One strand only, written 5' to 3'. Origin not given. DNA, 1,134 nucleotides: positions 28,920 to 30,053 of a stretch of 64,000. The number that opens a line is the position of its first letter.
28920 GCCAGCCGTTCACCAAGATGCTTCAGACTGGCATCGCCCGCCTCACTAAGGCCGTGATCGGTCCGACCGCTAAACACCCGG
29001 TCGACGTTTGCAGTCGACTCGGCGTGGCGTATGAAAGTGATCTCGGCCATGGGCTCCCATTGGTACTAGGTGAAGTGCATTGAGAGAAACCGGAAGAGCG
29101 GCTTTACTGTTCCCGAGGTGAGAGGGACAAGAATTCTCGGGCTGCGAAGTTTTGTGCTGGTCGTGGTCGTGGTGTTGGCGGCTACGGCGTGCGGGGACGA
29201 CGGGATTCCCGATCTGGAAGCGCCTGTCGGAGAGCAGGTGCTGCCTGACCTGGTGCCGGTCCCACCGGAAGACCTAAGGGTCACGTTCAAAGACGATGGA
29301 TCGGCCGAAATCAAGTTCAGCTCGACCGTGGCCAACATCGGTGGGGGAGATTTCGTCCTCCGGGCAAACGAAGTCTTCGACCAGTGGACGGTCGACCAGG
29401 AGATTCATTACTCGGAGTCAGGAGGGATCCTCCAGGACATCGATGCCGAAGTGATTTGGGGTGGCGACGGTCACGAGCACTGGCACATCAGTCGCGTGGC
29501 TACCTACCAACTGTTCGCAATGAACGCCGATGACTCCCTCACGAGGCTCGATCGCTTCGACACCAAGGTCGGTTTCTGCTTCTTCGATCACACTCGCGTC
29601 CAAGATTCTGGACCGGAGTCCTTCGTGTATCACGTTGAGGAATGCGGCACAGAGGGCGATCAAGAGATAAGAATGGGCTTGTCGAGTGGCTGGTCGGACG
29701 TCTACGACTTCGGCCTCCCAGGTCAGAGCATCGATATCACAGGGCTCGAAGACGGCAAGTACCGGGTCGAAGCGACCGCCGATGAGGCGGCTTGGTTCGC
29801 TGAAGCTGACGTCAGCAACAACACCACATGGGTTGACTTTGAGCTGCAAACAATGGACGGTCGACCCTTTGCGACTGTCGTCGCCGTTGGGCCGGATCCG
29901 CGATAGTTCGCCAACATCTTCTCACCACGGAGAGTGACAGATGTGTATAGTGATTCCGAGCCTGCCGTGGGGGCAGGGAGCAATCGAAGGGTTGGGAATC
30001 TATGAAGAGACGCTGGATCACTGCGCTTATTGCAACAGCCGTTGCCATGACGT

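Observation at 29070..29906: Bacterial lysyl-oxidase-like secreted protein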

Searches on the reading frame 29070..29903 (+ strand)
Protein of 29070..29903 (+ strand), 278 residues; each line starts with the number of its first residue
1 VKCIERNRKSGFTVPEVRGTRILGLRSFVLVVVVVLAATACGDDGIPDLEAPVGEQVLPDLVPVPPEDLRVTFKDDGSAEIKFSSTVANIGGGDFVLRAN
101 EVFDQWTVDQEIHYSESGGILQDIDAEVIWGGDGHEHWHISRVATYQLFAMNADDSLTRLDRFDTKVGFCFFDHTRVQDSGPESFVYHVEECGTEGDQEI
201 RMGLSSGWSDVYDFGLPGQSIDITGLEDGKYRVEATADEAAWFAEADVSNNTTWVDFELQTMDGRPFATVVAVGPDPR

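Call 3: search_protein_families(library=pfam, proteins=[window:29070-29903:+], max_evalue=10)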
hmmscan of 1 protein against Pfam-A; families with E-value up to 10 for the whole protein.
window:29070-29903:+ (278 aa): 2 families
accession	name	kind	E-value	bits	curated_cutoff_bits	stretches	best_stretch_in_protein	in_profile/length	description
PF01186.22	Lysyl_oxidase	-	1.6e-07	31.7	20.4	1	134-258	83-193/204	Lysyl oxidase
PF07495.19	Y_Y_Y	-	0.23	11.8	26.6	1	203-237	16-46/65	Y_Y_Y domain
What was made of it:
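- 29070..29906 (+): LOX-family ORF (278 aa plus stop). The catalytic domain spans about residues 50-278. PF01186 scores 31.7 bits against a cut-off of 20.4 (call 3).
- On Lysyl oxidase family (Pfam PF01186): The match is partial, covering profile positions 83-193 of 204 (call 3).
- On Copper amine oxidase (TPQ type, Pfam PF01179): A Pfam scan at E <= 10 returned only PF01186 and a sub-threshold Y_Y_Y hit (call 3).
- Checked: The match covers residues 134-258, which is profile positions 83-193 of 204 (call 3).
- PF01186 scores above its cut-off (call 3). The Pfam score is above the curated cut-off (call 3).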

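Call 4: search_protein_families(library=ncbifam, proteins=[window:29070-29903:+], max_evalue=10)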
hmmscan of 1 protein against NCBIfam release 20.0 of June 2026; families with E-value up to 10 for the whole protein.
window:29070-29903:+ (278 aa): 1 family
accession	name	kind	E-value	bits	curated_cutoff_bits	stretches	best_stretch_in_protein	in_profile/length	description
NF045619.1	adhes_GNV_Cterm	subfamily_domain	0.095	11.9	180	1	204-253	296-350/458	BapA/Bap/LapF family large adhesin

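Call 5: search_solved_structures(query=window:29070-29903:+, max_evalue=10, show_alignments=3)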
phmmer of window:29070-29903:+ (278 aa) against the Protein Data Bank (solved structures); distinct sequences matched with E-value up to 10: 1.
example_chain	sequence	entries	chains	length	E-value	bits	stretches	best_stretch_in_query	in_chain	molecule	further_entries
5ze3_A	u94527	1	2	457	0.0024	20.2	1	129-252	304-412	Lysyl oxidase homolog 2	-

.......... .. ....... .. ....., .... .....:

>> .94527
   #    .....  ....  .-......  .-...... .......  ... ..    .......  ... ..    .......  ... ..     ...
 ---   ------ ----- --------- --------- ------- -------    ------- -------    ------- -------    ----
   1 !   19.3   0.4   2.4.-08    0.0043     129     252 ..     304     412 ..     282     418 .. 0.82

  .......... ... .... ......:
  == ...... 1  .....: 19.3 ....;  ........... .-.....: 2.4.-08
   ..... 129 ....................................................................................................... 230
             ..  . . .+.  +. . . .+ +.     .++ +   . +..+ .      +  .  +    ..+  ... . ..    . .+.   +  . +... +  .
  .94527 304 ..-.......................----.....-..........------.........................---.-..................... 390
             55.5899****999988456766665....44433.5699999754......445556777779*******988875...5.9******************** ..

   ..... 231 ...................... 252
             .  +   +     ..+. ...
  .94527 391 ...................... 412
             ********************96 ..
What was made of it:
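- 29565..29567 (+): K166, the putative LTQ cofactor lysine. Aligned to the Lys of 'HKASFC' in LOXL2 (call 5).
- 29577..29579 (+): C170, half of the single retained LOX disulfide pair. Aligned to the Cys of 'SFCLED' in LOXL2 (call 5).
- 29643..29645 (+): C192, the presumed disulfide partner of C170. Aligned to the Cys of 'YECANF' in LOXL2 (call 5).
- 29703..29705 (+): Y212, the putative LTQ cofactor tyrosine. Aligned to the Tyr of 'DMYRHD' in LOXL2 (call 5).
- The single-sequence PDB E-value is modest, at 0.0024 (call 5).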

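Call 6: find_homologous_proteins(query=window:29070-29903:+)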
Query window:29070-29903:+ (278 aa): 257 proteins with E <= 0.001 among 1207 candidates; the best 120 are listed.
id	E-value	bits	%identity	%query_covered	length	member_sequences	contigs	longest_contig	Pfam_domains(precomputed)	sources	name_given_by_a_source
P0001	3.3e-187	638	100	100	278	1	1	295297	PF01186.23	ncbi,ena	-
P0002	2.2e-85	304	54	91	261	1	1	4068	PF01186.23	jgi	jgi:hypothetical protein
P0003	2.3e-85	304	57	84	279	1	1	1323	-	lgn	-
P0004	4.7e-85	303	54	92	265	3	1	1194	PF01186.23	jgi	jgi:hypothetical protein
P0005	3.0e-84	301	56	86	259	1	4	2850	PF01186.23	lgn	-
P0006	4.1e-84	300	56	86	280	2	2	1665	PF01186.23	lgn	-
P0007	7.7e-84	299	54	91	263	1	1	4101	PF01186.23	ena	-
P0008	1.8e-82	295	53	91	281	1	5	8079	PF01186.23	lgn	-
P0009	1.1e-80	289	55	85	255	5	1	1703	PF01186.23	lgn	-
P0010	2.4e-80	288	52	91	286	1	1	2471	PF01186.23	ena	-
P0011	4.3e-80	287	51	94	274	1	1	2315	PF01186.23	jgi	-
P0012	1.2e-79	285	51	92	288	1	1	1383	PF01186.23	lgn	-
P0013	3.7e-79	284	54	85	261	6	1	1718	PF01186.23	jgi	-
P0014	7.1e-79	283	55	88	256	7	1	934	PF01186.23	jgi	jgi:hypothetical protein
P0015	3.0e-78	281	53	89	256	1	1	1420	PF01186.23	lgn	-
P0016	3.3e-77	277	52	85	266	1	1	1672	PF01186.23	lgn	-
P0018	3.3e-76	274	53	88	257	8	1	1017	PF01186.23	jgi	jgi:hypothetical protein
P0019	3.9e-76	274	53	86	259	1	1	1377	PF01186.23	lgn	-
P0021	1.8e-72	262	50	91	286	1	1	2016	PF01186.23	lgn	-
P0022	6.0e-72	260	52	79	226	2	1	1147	PF01186.23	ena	-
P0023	1.1e-71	259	50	91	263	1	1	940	PF01186.23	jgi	jgi:hypothetical protein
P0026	2.5e-70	255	52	79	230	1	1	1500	PF01186.23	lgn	-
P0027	1.4e-69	252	50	94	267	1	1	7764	PF01186.23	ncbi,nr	ncbi:MAG: hypothetical protein GEU79_12920 [Acidimicrobiia bacterium]|nr:hypothetical protein [Acidi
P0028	2.9e-69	251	51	89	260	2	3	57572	PF01186.23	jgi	jgi:hypothetical protein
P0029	3.7e-69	251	48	91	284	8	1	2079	PF01186.23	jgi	jgi:hypothetical protein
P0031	5.0e-69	251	45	93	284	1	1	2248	PF01186.23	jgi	-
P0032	1.0e-68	250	48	94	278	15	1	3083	PF01186.23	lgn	-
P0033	1.1e-68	249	46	93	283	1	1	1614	PF01186.23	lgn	-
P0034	2.8e-68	248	48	87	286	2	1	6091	PF01186.23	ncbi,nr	ncbi:MAG TPA: lysyl oxidase family protein [Ilumatobacteraceae bacterium]|nr:lysyl oxidase family pr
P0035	4.3e-68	248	49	89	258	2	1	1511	PF01186.23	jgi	jgi:hypothetical protein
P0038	1.0e-67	246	46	92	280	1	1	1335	PF01186.23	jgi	jgi:hypothetical protein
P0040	4.4e-67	244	45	89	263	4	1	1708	PF01186.23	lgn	-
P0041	4.9e-67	244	46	91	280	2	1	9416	PF01186.23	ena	-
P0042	5.6e-67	244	46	92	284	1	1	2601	PF01186.23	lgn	-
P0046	2.4e-66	242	48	88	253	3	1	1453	PF01186.23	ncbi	-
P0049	5.9e-66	240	47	90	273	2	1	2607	PF01186.23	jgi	jgi:hypothetical protein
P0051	9.6e-66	240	47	92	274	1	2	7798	PF01186.23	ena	-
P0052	1.3e-65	239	46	89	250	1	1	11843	PF01186.23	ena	-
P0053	1.8e-65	239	44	92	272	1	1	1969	PF01186.23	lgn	-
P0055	2.9e-65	238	47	85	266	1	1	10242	PF01186.23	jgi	jgi:hypothetical protein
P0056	3.6e-65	238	47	92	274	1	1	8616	PF01186.23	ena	-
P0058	4.3e-65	238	47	91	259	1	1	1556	PF01186.23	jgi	jgi:hypothetical protein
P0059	5.9e-65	237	46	86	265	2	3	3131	PF01186.23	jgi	jgi:hypothetical protein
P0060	1.0e-64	236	47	89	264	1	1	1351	PF01186.23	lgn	-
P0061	1.2e-64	236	47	94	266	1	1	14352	PF01186.23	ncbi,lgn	-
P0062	1.2e-64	236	50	82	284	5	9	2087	PF01186.23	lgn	-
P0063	1.9e-64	236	46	88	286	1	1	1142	PF01186.23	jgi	jgi:Lysyl oxidase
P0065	6.8e-64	234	47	82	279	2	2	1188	PF01186.23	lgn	-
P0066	9.4e-64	233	48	79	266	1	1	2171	PF01186.23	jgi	jgi:hypothetical protein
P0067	1.0e-63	233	46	79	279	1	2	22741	PF01186.23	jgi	jgi:lysyl oxidase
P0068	1.4e-63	233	45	94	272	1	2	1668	PF01186.23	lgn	-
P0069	1.6e-63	233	48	85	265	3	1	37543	PF01186.23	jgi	-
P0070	2.0e-63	232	46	88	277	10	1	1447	PF01186.23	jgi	jgi:Lysyl oxidase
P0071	3.2e-63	232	52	79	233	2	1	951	PF01186.23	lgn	-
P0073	8.3e-63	230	45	91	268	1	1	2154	PF01186.23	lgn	-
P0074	9.6e-63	230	44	96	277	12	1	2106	PF01186.23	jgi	jgi:hypothetical protein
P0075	1.1e-62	230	52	81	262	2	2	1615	PF01186.23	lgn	-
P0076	1.4e-62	229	52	79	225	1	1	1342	PF01186.23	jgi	-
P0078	2.6e-62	229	47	86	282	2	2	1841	PF01186.23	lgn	-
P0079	5.4e-62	227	45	86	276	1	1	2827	PF01186.23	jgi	jgi:Lysyl oxidase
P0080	5.6e-62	227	45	79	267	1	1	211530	PF01186.23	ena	-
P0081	8.4e-62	227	48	94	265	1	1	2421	PF01186.23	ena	-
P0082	8.8e-62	227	49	81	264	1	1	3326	PF01186.23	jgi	jgi:hypothetical protein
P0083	1.2e-61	226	48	82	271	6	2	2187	PF01186.23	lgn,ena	-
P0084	1.2e-61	226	44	89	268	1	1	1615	PF01186.23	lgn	-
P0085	2.1e-61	226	44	88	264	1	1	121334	PF01186.23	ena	-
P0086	3.2e-61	225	43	87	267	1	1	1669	PF01186.23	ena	-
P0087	6.0e-61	224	47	86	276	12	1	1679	PF01186.23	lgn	-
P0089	7.2e-61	224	44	86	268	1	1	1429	PF01186.23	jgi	jgi:hypothetical protein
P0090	7.9e-61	224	47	81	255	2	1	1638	PF01186.23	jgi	jgi:hypothetical protein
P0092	2.2e-60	222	55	71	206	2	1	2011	PF01186.23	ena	-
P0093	2.3e-60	222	46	81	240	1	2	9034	PF01186.23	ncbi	-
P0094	2.4e-60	222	45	85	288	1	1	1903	PF01186.23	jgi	jgi:lysyl oxidase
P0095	3.7e-60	221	43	85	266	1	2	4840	PF01186.23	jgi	jgi:Lysyl oxidase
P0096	4.1e-60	221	43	91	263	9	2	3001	PF01186.23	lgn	-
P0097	6.5e-60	221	45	83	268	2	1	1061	PF01186.23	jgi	jgi:hypothetical protein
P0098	8.2e-60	220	47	83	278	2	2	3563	PF01186.23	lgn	-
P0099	8.6e-60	220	43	94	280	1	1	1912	PF01186.23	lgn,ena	-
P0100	1.0e-59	220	44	86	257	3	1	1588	PF01186.23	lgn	-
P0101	1.2e-59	220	46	87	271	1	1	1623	PF01186.23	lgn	-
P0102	1.6e-59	219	45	82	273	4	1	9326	PF01186.23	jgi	jgi:hypothetical protein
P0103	1.8e-59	219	47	76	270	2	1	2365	PF01186.23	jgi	jgi:hypothetical protein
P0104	2.2e-59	219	45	90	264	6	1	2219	PF01186.23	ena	-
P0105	2.8e-59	219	43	89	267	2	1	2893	PF01186.23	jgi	jgi:hypothetical protein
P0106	2.9e-59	219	44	91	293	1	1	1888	PF01186.23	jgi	jgi:hypothetical protein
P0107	3.2e-59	218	43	85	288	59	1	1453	PF01186.23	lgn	-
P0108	3.6e-59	218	45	86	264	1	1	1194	PF01186.23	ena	-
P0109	4.5e-59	218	45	88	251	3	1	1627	PF01186.23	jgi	jgi:hypothetical protein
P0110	5.0e-59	218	43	83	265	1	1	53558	PF01186.23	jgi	jgi:Lysyl oxidase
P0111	7.1e-59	217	47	79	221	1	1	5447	PF01186.23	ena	-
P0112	8.1e-59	217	43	90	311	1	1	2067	PF01186.23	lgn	-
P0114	8.8e-59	217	49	82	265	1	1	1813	PF01186.23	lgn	-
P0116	4.6e-58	215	47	82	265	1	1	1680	PF01186.23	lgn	-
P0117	6.9e-58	214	48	82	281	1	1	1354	PF01186.23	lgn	-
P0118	7.1e-58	214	46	83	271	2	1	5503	PF01186.23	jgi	jgi:hypothetical protein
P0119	1.1e-57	213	46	81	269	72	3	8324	PF01186.23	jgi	jgi:hypothetical protein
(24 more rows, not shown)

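Call 12: find_related_loci(query=A1, collection=genome_contigs, flank=6000)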
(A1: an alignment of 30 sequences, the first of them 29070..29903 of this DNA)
Query A1 (278 aa) in genome_contigs; peptide patterns used: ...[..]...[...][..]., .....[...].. (x = any residue, [..] = any of these).
215 stretches matched a pattern; 121 encode a relative of the query (tblastn E <= 1e-3); the best 80 are kept; 80 distinct loci.
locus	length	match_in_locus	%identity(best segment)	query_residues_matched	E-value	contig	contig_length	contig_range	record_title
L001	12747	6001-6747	53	29-277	5e-78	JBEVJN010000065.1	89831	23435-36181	MAG: Acidimicrobiia bacterium isolate T4R1BO.metabat2.227 T4R1BO.metabat2.227_k133_2322157, whole genome shotgun sequenc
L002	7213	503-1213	54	41-277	4e-77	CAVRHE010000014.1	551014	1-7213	MAG: uncultured Acidobacteriota bacterium isolate MFD05567.bin.2.267 genome assembly, contig: contig_96347, whole genome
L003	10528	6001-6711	54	41-277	2e-74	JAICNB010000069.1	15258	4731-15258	MAG: Acidimicrobiia bacterium isolate OF_bin.16 k141_3633286_length_15258_cov_9.0466, whole genome shotgun sequence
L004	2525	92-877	52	15-274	4e-76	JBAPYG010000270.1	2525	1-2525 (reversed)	MAG: Acidimicrobiia bacterium isolate MFD00166_ilm_asm_bin5 k127_109640, whole genome shotgun sequence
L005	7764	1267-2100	49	4-276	5e-73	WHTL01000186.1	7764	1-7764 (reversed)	MAG: Acidimicrobiia bacterium isolate Dino_bin35 k141_343873_length_7764_cov_28.2311, whole genome shotgun sequence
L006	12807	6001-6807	50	18-277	6e-72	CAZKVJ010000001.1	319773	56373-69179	MAG TPA_asm: uncultured Ilumatobacteraceae bacterium isolate binchicken_co274_275 genome assembly, contig: NODE_28_lengt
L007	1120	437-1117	55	17-245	4e-77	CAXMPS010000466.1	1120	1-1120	MAG: uncultured Gammaproteobacteria bacterium isolate 07C-BC-St03_bin.31.orig genome assembly, contig: k141_3587639, who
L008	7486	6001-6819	49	26-278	2e-70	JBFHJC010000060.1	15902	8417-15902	MAG: Ilumatobacter sp. isolate Mix_sand07.2021.05.G.54 k141_1593004_length_15902_cov_15.1997, whole genome shotgun seque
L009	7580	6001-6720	50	41-277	2e-70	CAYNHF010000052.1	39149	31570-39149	MAG TPA_asm: uncultured Acidimicrobiaceae bacterium isolate binchicken_co231_36 genome assembly, contig: k141_6045208, w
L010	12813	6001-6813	45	12-277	4e-69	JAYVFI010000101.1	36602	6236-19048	MAG: Ilumatobacteraceae bacterium isolate GL44_Down_metabinner_1 GL44_Down_metabinner_1_100, whole genome shotgun sequen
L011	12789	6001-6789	46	19-278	1e-61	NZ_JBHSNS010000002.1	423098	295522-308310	Nocardioides vastitatis strain CGMCC 4.7608 spades_K_17_127_2, whole genome shotgun sequence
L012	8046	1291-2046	47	30-277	7e-61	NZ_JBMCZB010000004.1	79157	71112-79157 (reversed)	Nocardioides sp. CPCC 206349 velvet_auto_83_4, whole genome shotgun sequence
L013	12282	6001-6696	44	48-277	2e-60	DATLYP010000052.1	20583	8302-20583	MAG TPA_asm: Gaiellaceae bacterium isolate SMAG_U13275 k141_565859, whole genome shotgun sequence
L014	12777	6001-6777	44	19-277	3e-60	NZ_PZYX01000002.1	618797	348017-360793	Nocardioides allogilvus strain KCTC 49020 contig002, whole genome shotgun sequence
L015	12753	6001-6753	44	30-277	2e-59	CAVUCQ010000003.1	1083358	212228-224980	MAG: uncultured Actinomycetota bacterium isolate MFD02840.bin.1.405 genome assembly, contig: contig_1624, whole genome s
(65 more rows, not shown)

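Call 18: predict_structure(alignment_id=A1)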
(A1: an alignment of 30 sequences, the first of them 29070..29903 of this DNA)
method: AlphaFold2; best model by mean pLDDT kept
length: 278 residues; sequences in the alignment: 30
mean_pLDDT: 89.3   pTM: 0.79
mean pLDDT of the five models: 89.3, 89.3, 88.6, 87.9, 87.7
residues with pLDDT >= 90: 215; 70-90: 20; 50-70: 35; < 50: 8
segments of 3 or more residues with pLDDT < 50: 1-3
pLDDT, mean of each block of 10 residues (from residue 1): 53 58 55 62 81 98 96 96 96 98 96 98 96 90 95 97 90 95 95 95 97 90 98 97 96 98 97 89
secondary structure, 60 per line:
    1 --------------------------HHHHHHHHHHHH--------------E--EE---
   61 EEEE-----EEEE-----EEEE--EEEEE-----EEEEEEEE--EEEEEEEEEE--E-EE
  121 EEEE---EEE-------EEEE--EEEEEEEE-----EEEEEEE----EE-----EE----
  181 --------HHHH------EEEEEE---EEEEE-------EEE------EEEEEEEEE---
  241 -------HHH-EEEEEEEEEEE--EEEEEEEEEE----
elements in order: H27-38 E61-64 E70-73 E79-82 E85-89 E95-102 E105-114 E119-124 E128-130 E138-141 E144-151 E157-163 H189-192 E199-204 E208-212 E220-222 E229-237 E252-262 E265-274
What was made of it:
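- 29070..29906 (+): The model has pLDDT 89.3 (call 18).
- On Lysyl oxidase family (Pfam PF01186): The AF2 model has pLDDT 89.3 (call 18).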

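Call 21: fold_search(model_id=the predicted structure, library=pdb)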
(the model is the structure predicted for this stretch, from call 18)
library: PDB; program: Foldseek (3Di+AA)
matches with E <= 10: 630; with E <= 0.001: 2
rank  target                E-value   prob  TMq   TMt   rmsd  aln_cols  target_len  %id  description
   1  5ze3_B                6.4e-08  1.00  0.51  0.33   4.6       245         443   20  Crystal structure of human lysyl oxidase-like 2 (hLOXL2) in a precursor state (released 2018-04-11)
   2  5ze3_A                9.5e-08  1.00  0.52  0.34   4.2       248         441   18  Crystal structure of human lysyl oxidase-like 2 (hLOXL2) in a precursor state (released 2018-04-11)
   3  8a22_Ab               2.4e-02  0.16  0.14  0.13  22.6       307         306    8  Structure of the mitochondrial ribosome from Polytomella magna (released 2022-11-16)
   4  1xq4_A                2.7e-02  0.75  0.20  0.37  15.0       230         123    8  Crystal Structure of the Putative ApaA Protein from Bordetella pertussis, Northeast Structural Genomics Target BeR40 (released 2004-11-09)
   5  1xq4_B                3.4e-02  0.66  0.19  0.37  15.1       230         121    8  Crystal Structure of the Putative ApaA Protein from Bordetella pertussis, Northeast Structural Genomics Target BeR40 (released 2004-11-09)
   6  3idu_A                4.7e-02  0.98  0.24  0.50   8.4       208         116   12  Crystal Structure of the CARDB domain of the PF1109 protein in complex with di-metal ions from Pyrococcus furiosus, No (released 2009-08-04)
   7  7vmc_A                5.2e-02  0.07  0.10  0.08  24.2       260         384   13  Crystal structure of EF-Tu/CdiA/CdiI (released 2022-03-30)
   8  1xq4_C                7.3e-02  0.47  0.19  0.35  15.2       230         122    8  Crystal Structure of the Putative ApaA Protein from Bordetella pertussis, Northeast Structural Genomics Target BeR40 (released 2004-11-09)
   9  4r7f                  7.3e-02  0.05  0.11  0.09  22.1       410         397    6  Crystal structure of a hypothetical protein (PARMER_01801) from Parabacteroides merdae ATCC 43184 at 2.30 A resolution (released 2014-12-17)
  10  3idu_B                8.1e-02  0.96  0.24  0.53  10.2       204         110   11  Crystal Structure of the CARDB domain of the PF1109 protein in complex with di-metal ions from Pyrococcus furiosus, No (released 2009-08-04)
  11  2x42                  8.1e-02  0.75  0.23  0.11  10.1       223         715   11  Structure of beta-glucosidase 3B from Thermotoga neapolitana in complex with alpha-D-glucose (released 2010-02-09)
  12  6yxy_AE               8.5e-02  0.07  0.11  0.09  25.3       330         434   11  State B of the Trypanosoma brucei mitoribosomal large subunit assembly intermediate (released 2020-10-14)
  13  5e53_C                9.4e-02  0.04  0.09  0.09  22.4       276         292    9  Crystal structure of chicken CNTN1 FN1-FN3 domains (released 2016-08-31)
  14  4pc1_A                1.1e-01  0.04  0.09  0.08  23.8       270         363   13  Elongation Factor Tu:Ts complex with a bound phosphate (released 2015-05-06)
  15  5n9b                  1.2e-01  0.04  0.10  0.11  26.4       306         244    7  Crystal Structure of unliganded human IL-17RA (released 2018-06-13)
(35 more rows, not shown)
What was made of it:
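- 29070..29906 (+): The Foldseek match to LOXL2 5ze3 has E 6e-8 (call 21).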

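Call 48: find_encoding_contigs(protein=P0001, flank=3000, max_places=3)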
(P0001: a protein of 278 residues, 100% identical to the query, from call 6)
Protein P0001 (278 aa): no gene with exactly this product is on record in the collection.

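Call 50: list_cluster_members(proteins=[P0001, P0121])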
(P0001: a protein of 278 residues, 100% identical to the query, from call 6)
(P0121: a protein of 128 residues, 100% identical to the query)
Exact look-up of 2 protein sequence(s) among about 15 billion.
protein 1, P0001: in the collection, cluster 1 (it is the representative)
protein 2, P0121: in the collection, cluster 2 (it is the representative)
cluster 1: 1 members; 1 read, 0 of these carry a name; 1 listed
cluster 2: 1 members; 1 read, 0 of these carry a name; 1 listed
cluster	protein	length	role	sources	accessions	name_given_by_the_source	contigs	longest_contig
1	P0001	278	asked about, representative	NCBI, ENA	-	-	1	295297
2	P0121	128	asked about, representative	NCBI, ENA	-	-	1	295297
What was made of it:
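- Tried and rejected: The exact-sequence contig look-up found nothing (call 48) and the cluster look-up gave no name (call 50).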
